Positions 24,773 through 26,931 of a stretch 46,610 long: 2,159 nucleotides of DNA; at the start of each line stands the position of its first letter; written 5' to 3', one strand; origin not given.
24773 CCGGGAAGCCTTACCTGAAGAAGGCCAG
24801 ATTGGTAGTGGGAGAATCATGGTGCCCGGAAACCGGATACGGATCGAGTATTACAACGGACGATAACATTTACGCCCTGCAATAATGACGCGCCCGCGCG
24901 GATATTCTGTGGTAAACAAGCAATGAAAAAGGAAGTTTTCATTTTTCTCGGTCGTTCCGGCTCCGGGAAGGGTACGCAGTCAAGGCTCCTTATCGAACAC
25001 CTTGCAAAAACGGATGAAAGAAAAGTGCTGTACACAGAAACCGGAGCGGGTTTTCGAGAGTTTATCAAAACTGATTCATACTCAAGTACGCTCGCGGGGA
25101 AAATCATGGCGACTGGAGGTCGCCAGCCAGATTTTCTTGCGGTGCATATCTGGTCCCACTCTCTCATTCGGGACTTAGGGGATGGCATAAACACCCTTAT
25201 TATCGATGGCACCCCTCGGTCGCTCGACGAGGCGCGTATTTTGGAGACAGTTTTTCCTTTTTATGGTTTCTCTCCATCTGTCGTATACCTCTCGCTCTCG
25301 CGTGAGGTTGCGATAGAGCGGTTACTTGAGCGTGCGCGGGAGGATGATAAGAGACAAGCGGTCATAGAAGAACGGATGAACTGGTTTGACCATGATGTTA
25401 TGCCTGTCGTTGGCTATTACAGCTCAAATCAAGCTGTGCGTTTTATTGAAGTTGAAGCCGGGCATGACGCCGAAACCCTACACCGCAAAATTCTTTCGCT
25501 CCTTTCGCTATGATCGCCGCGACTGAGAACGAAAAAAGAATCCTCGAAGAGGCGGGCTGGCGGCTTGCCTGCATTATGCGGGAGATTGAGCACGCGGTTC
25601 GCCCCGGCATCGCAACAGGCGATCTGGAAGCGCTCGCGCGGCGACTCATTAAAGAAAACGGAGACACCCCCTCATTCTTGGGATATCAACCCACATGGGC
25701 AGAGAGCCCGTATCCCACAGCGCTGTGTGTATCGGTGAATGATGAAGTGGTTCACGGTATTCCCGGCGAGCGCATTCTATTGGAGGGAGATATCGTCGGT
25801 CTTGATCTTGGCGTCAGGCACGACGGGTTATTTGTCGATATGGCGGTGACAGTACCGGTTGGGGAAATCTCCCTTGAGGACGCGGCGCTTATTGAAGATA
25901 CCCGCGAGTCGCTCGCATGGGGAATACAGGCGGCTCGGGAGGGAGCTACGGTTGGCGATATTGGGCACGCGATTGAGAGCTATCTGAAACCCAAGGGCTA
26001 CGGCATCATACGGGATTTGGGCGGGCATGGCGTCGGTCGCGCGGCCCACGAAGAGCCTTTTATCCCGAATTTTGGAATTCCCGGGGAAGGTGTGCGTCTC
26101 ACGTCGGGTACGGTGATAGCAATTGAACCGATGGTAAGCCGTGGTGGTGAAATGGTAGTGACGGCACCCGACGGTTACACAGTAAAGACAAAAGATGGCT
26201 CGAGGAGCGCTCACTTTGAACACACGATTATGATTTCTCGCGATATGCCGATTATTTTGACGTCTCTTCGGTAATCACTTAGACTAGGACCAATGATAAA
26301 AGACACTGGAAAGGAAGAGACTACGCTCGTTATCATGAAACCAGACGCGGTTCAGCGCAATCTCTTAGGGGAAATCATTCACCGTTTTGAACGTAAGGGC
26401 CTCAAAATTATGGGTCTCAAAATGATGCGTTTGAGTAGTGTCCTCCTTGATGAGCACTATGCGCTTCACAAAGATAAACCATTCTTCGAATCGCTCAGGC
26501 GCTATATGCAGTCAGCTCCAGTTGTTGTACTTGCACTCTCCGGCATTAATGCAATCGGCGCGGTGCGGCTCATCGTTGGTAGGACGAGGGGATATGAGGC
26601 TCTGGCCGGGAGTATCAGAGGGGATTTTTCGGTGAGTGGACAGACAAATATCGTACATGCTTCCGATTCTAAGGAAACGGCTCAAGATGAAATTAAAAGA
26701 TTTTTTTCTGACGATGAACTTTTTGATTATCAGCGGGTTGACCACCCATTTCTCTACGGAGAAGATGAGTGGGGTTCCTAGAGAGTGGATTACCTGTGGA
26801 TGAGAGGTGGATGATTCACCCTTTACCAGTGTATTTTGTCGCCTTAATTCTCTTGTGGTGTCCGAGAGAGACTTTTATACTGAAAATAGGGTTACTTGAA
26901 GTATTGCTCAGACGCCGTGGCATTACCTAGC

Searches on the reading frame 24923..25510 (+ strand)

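Call 41: search_protein_families(library=pfam, proteins=[window:24923-25510:+], max_evalue=0.001)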
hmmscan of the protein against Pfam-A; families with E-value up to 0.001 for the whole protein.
window:24923-25510:+ (196 aa): 5 families
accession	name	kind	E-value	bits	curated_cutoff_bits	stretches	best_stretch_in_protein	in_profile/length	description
PF00406.28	ADK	-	2.4e-16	60.7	26.8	1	9-169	2-149/151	Adenylate kinase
PF13671.12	AAA_33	-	2.7e-09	37.9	27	1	5-154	1-135/143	AAA domain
PF13207.12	AAA_17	-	9.2e-09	36.1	27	1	9-143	1-131/136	AAA domain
PF06414.18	Zeta_toxin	-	1.7e-05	24.8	22.3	1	5-141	18-147/199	Zeta toxin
PF13238.12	AAA_18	-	1.8e-05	25.7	29.4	1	9-149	4-123/128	AAA domain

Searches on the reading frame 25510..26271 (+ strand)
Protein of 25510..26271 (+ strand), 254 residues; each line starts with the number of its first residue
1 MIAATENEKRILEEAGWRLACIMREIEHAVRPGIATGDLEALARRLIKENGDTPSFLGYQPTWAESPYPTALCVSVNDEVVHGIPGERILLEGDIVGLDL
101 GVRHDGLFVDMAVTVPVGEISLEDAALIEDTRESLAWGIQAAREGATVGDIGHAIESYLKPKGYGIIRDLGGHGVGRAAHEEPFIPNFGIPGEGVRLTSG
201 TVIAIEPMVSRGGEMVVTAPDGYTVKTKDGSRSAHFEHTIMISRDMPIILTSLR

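Call 41: search_protein_families(library=pfam, proteins=[window:25510-26271:+], max_evalue=0.001)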
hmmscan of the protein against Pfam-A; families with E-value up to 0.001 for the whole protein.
window:25510-26271:+ (254 aa): 1 family
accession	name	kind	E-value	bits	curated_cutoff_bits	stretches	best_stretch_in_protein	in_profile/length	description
PF00557.29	Peptidase_M24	-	7.7e-39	134.1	23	1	12-243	3-207/208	Metallopeptidase family M24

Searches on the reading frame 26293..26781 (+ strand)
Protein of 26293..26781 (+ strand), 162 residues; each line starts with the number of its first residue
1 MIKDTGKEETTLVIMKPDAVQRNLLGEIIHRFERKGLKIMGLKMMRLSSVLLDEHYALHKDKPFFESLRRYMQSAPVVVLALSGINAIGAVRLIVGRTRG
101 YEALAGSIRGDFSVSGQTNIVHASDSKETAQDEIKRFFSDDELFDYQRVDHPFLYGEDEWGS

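Call 12: find_related_loci(query=window:26293-26778:+, collection=genome_contigs, flank=4000)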
Query window:26293-26778:+ (162 aa) in genome_contigs; peptide patterns used: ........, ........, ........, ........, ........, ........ (x = any residue, [..] = any of these).
320 stretches matched a pattern; 139 encode a relative of the query (tblastn E <= 1e-3); the best 80 are kept; 80 distinct loci.
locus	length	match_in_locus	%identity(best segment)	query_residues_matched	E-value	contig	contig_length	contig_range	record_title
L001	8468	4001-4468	67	4-159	3e-74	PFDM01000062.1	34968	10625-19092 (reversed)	MAG: Parcubacteria group bacterium CG10_big_fil_rev_8_21_14_0_10_38_31 CG10_8_21_14_0.10_scaffold_2272_c, whole genome s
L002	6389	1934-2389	72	8-159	2e-72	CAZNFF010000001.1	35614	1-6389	MAG TPA_asm: uncultured Candidatus Saccharibacteria bacterium isolate binchicken_co357_140 genome assembly, contig: NODE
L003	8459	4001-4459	72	7-159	2e-71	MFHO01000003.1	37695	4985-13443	MAG: Candidatus Giovannonibacteria bacterium RIFCSPHIGHO2_02_FULL_45_13 rifcsphigho2_02_scaffold_1255, whole genome shot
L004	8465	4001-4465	68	5-159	5e-70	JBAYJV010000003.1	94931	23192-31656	MAG: Candidatus Paceibacterota bacterium isolate SO_2016_GW1_64 scaffold00521_OW334_2016, whole genome shotgun sequence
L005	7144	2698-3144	70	11-159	7e-70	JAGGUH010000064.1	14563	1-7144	MAG: bacterium isolate AUK069 PB_MBMC_023_c_000000000078, whole genome shotgun sequence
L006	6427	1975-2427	65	9-159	5e-68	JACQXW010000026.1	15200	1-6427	MAG: Candidatus Terrybacteria bacterium isolate NC_groundwater_1525_Pr4_S-0.2um_41_30 SR1-18-Sp2_scaffold_31016, whole g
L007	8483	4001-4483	64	1-159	2e-65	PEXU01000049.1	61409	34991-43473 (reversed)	MAG: Candidatus Kerfeldbacteria bacterium CG08_land_8_20_14_0_20_40_16 CG08_land_8_20_14_0.20_scaffold_100_c, whole geno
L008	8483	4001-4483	64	1-159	9e-65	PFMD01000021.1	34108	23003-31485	MAG: Candidatus Kerfeldbacteria bacterium CG_4_10_14_0_8_um_filter_42_10 CG_4_10_14_0.8_um_filter_scaffold_509_c, whole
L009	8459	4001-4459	63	7-159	8e-65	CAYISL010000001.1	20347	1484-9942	MAG TPA_asm: uncultured Candidatus Saccharibacteria bacterium isolate ERP119705_co5_503 genome assembly, contig: NODE_32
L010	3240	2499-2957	64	7-159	2e-64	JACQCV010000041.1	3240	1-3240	MAG: Candidatus Vogelbacteria bacterium isolate NC_groundwater_977_Pr1_S-0.2um_41_15 Montesol18-Sp2_coassembly_scaffold_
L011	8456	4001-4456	63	8-159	1e-63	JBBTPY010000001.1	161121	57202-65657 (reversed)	MAG: Patescibacteria group bacterium isolate H52-bin120_1 H52_bin120_1_000000000001, whole genome shotgun sequence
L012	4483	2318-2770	56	9-159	1e-57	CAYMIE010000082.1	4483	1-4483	MAG TPA_asm: uncultured Gammaproteobacteria bacterium isolate SRP050083_co3_380 genome assembly, contig: NODE_27673_leng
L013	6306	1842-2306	53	5-159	4e-54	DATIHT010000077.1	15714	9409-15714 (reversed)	MAG TPA_asm: Candidatus Saccharimonadales bacterium isolate SMAG_U15645 k141_594592, whole genome shotgun sequence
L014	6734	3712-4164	54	9-159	3e-53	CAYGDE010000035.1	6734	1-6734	MAG TPA_asm: uncultured Gammaproteobacteria bacterium isolate ERP113451_co3_430 genome assembly, contig: NODE_10430_leng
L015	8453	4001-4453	53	9-159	2e-52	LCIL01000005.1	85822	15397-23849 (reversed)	MAG: Candidatus Woesebacteria bacterium GW2011_GWA1_44_23 UW47_C0005, whole genome shotgun sequence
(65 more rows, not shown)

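Call 41: search_protein_families(library=pfam, proteins=[window:26293-26778:+], max_evalue=0.001)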
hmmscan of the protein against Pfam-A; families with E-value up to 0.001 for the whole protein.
window:26293-26778:+ (162 aa): 1 family
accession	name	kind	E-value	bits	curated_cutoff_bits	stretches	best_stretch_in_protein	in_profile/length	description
PF00334.24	NDK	-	1.5e-49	167.8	27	1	9-142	1-134/135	Nucleoside diphosphate kinase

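Call 49: find_encoding_contigs(protein=window:26293-26781:+, flank=3000, max_places=6)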
Protein window:26293-26781:+ (162 aa): 7 contigs read that carry it; 2 places shown.
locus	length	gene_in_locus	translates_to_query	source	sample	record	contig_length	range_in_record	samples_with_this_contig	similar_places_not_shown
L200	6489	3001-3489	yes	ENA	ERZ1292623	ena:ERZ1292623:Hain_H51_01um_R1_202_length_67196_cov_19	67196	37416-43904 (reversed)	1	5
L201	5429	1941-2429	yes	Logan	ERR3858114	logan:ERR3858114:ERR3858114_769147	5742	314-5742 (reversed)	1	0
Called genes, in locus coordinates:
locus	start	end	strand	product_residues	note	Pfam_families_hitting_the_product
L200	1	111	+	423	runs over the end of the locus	PF00344:SecY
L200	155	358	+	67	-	-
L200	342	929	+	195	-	PF07963:N_methyl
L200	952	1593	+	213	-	-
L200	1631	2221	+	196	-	PF06414:Zeta_toxin (faint), PF13238:AAA_18 (weak), PF13671:AAA_33, PF00406:ADK, PF13207:AAA_17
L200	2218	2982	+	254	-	PF00557:Peptidase_M24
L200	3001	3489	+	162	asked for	PF00334:NDK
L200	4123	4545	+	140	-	PF09997:DUF2238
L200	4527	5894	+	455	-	PF00753:Lactamase_B, PF23023:Anti-Pycsar_Apyc1, PF12706:Lactamase_B_2, PF16661:Lactamase_B_6, PF10996:Beta-Casp, PF07521:RMMBL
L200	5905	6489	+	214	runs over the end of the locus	PF18306:LDcluster4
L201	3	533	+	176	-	?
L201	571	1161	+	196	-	PF06414:Zeta_toxin (faint), PF13238:AAA_18 (weak), PF13671:AAA_33, PF00406:ADK, PF13207:AAA_17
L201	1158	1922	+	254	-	PF00557:Peptidase_M24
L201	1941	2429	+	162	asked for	PF00334:NDK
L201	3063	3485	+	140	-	PF09997:DUF2238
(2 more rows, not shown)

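Call 52: find_homologous_proteins(query=window:26293-26778:+, max_evalue=1e-40)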
Query window:26293-26778:+ (162 aa): 3807 proteins with E <= 1e-40 among 8000 candidates; the best 120 are listed.
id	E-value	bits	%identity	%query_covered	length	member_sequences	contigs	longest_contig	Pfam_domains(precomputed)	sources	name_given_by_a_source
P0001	1.0e-100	352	100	100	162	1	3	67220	PF00334.25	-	-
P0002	1.1e-83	297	86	96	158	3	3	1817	PF00334.25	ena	-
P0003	2.2e-81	289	85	96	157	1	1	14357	PF00334.25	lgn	-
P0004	4.8e-81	288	84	99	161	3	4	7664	PF00334.25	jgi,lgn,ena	-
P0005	3.5e-71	256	73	96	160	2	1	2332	PF00334.25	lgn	-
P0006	4.2e-71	256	75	96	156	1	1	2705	PF00334.25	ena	-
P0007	5.8e-71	256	74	96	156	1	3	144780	PF00334.25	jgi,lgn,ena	-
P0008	4.2e-69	250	72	96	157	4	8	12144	PF00334.25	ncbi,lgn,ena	ncbi:MAG: nucleoside-diphosphate kinase [Patescibacteria group bacterium]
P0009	4.7e-69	249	74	94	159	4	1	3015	PF00334.25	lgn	-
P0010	4.8e-69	249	74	94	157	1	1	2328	PF00334.25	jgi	jgi:nucleoside-diphosphate kinase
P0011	1.4e-68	248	73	94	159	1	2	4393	PF00334.25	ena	-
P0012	3.1e-68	247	70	96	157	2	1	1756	PF00334.25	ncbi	-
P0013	3.2e-68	247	72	96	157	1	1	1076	PF00334.25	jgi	-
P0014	3.3e-68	247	71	94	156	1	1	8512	PF00334.25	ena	-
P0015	3.7e-68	246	71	96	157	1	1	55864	PF00334.25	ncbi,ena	-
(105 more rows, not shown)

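Call 53: find_encoding_contigs(protein=P0003, flank=3000, max_places=3)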
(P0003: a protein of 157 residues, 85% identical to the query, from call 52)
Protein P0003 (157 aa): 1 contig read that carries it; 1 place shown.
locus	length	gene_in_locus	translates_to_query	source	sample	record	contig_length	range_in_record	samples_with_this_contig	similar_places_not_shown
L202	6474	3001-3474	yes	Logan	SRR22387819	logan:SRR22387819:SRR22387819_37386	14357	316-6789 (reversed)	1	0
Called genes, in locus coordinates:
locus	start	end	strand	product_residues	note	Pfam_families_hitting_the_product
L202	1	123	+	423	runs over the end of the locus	PF00344:SecY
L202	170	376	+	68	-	-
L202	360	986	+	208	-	PF07963:N_methyl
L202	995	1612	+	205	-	-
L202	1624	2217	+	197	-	PF13671:AAA_33 (weak), PF00406:ADK, PF13207:AAA_17 (weak)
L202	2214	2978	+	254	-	PF00557:Peptidase_M24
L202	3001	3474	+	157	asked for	PF00334:NDK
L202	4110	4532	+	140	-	PF09997:DUF2238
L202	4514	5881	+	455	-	PF00753:Lactamase_B, PF23023:Anti-Pycsar_Apyc1, PF12706:Lactamase_B_2, PF16661:Lactamase_B_6, PF10996:Beta-Casp, PF07521:RMMBL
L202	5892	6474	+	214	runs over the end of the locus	PF18306:LDcluster4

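Call 54: find_encoding_contigs(protein=P0004, flank=3000, max_places=3)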
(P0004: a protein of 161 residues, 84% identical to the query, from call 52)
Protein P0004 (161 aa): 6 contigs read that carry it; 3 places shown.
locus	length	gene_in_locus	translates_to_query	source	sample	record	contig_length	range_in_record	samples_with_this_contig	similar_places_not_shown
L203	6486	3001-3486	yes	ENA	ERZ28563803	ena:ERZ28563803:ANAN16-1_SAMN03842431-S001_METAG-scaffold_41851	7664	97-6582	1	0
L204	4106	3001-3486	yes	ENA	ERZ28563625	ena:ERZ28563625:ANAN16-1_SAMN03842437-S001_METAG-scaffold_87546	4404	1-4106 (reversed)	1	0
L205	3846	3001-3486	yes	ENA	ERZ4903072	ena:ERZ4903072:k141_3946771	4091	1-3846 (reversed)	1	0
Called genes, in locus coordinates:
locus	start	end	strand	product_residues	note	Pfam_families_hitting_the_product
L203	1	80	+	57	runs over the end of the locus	?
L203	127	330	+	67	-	-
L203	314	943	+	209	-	PF07963:N_methyl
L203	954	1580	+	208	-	-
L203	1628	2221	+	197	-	PF00406:ADK, PF13207:AAA_17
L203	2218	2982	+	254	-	PF00557:Peptidase_M24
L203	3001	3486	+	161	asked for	PF00334:NDK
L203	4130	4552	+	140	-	PF09997:DUF2238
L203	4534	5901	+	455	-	PF00753:Lactamase_B, PF23023:Anti-Pycsar_Apyc1, PF12706:Lactamase_B_2, PF16661:Lactamase_B_6 (weak), PF10996:Beta-Casp, PF07521:RMMBL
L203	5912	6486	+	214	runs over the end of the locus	PF18306:LDcluster4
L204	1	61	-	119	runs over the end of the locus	?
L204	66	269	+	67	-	-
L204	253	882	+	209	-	PF07963:N_methyl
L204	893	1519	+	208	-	-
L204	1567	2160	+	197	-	PF00406:ADK, PF13207:AAA_17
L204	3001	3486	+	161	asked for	PF00334:NDK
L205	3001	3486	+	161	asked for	PF00334:NDK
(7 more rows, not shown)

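Call 55: find_encoding_contigs(protein=P0002, flank=3000, max_places=3)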
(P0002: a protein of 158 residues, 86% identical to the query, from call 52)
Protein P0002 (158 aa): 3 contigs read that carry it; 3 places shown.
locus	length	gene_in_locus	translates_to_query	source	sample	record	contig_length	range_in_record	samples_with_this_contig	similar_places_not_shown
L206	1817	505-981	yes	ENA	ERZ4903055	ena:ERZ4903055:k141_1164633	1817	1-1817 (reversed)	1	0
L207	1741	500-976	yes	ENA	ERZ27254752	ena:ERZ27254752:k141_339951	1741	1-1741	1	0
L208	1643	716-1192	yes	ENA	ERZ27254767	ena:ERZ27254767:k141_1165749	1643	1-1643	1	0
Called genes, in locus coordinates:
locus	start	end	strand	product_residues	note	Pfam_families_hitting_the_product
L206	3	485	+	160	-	?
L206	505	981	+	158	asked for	PF00334:NDK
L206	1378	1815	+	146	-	?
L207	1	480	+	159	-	?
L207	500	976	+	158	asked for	PF00334:NDK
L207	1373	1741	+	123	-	?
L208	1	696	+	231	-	?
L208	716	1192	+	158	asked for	PF00334:NDK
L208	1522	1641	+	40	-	?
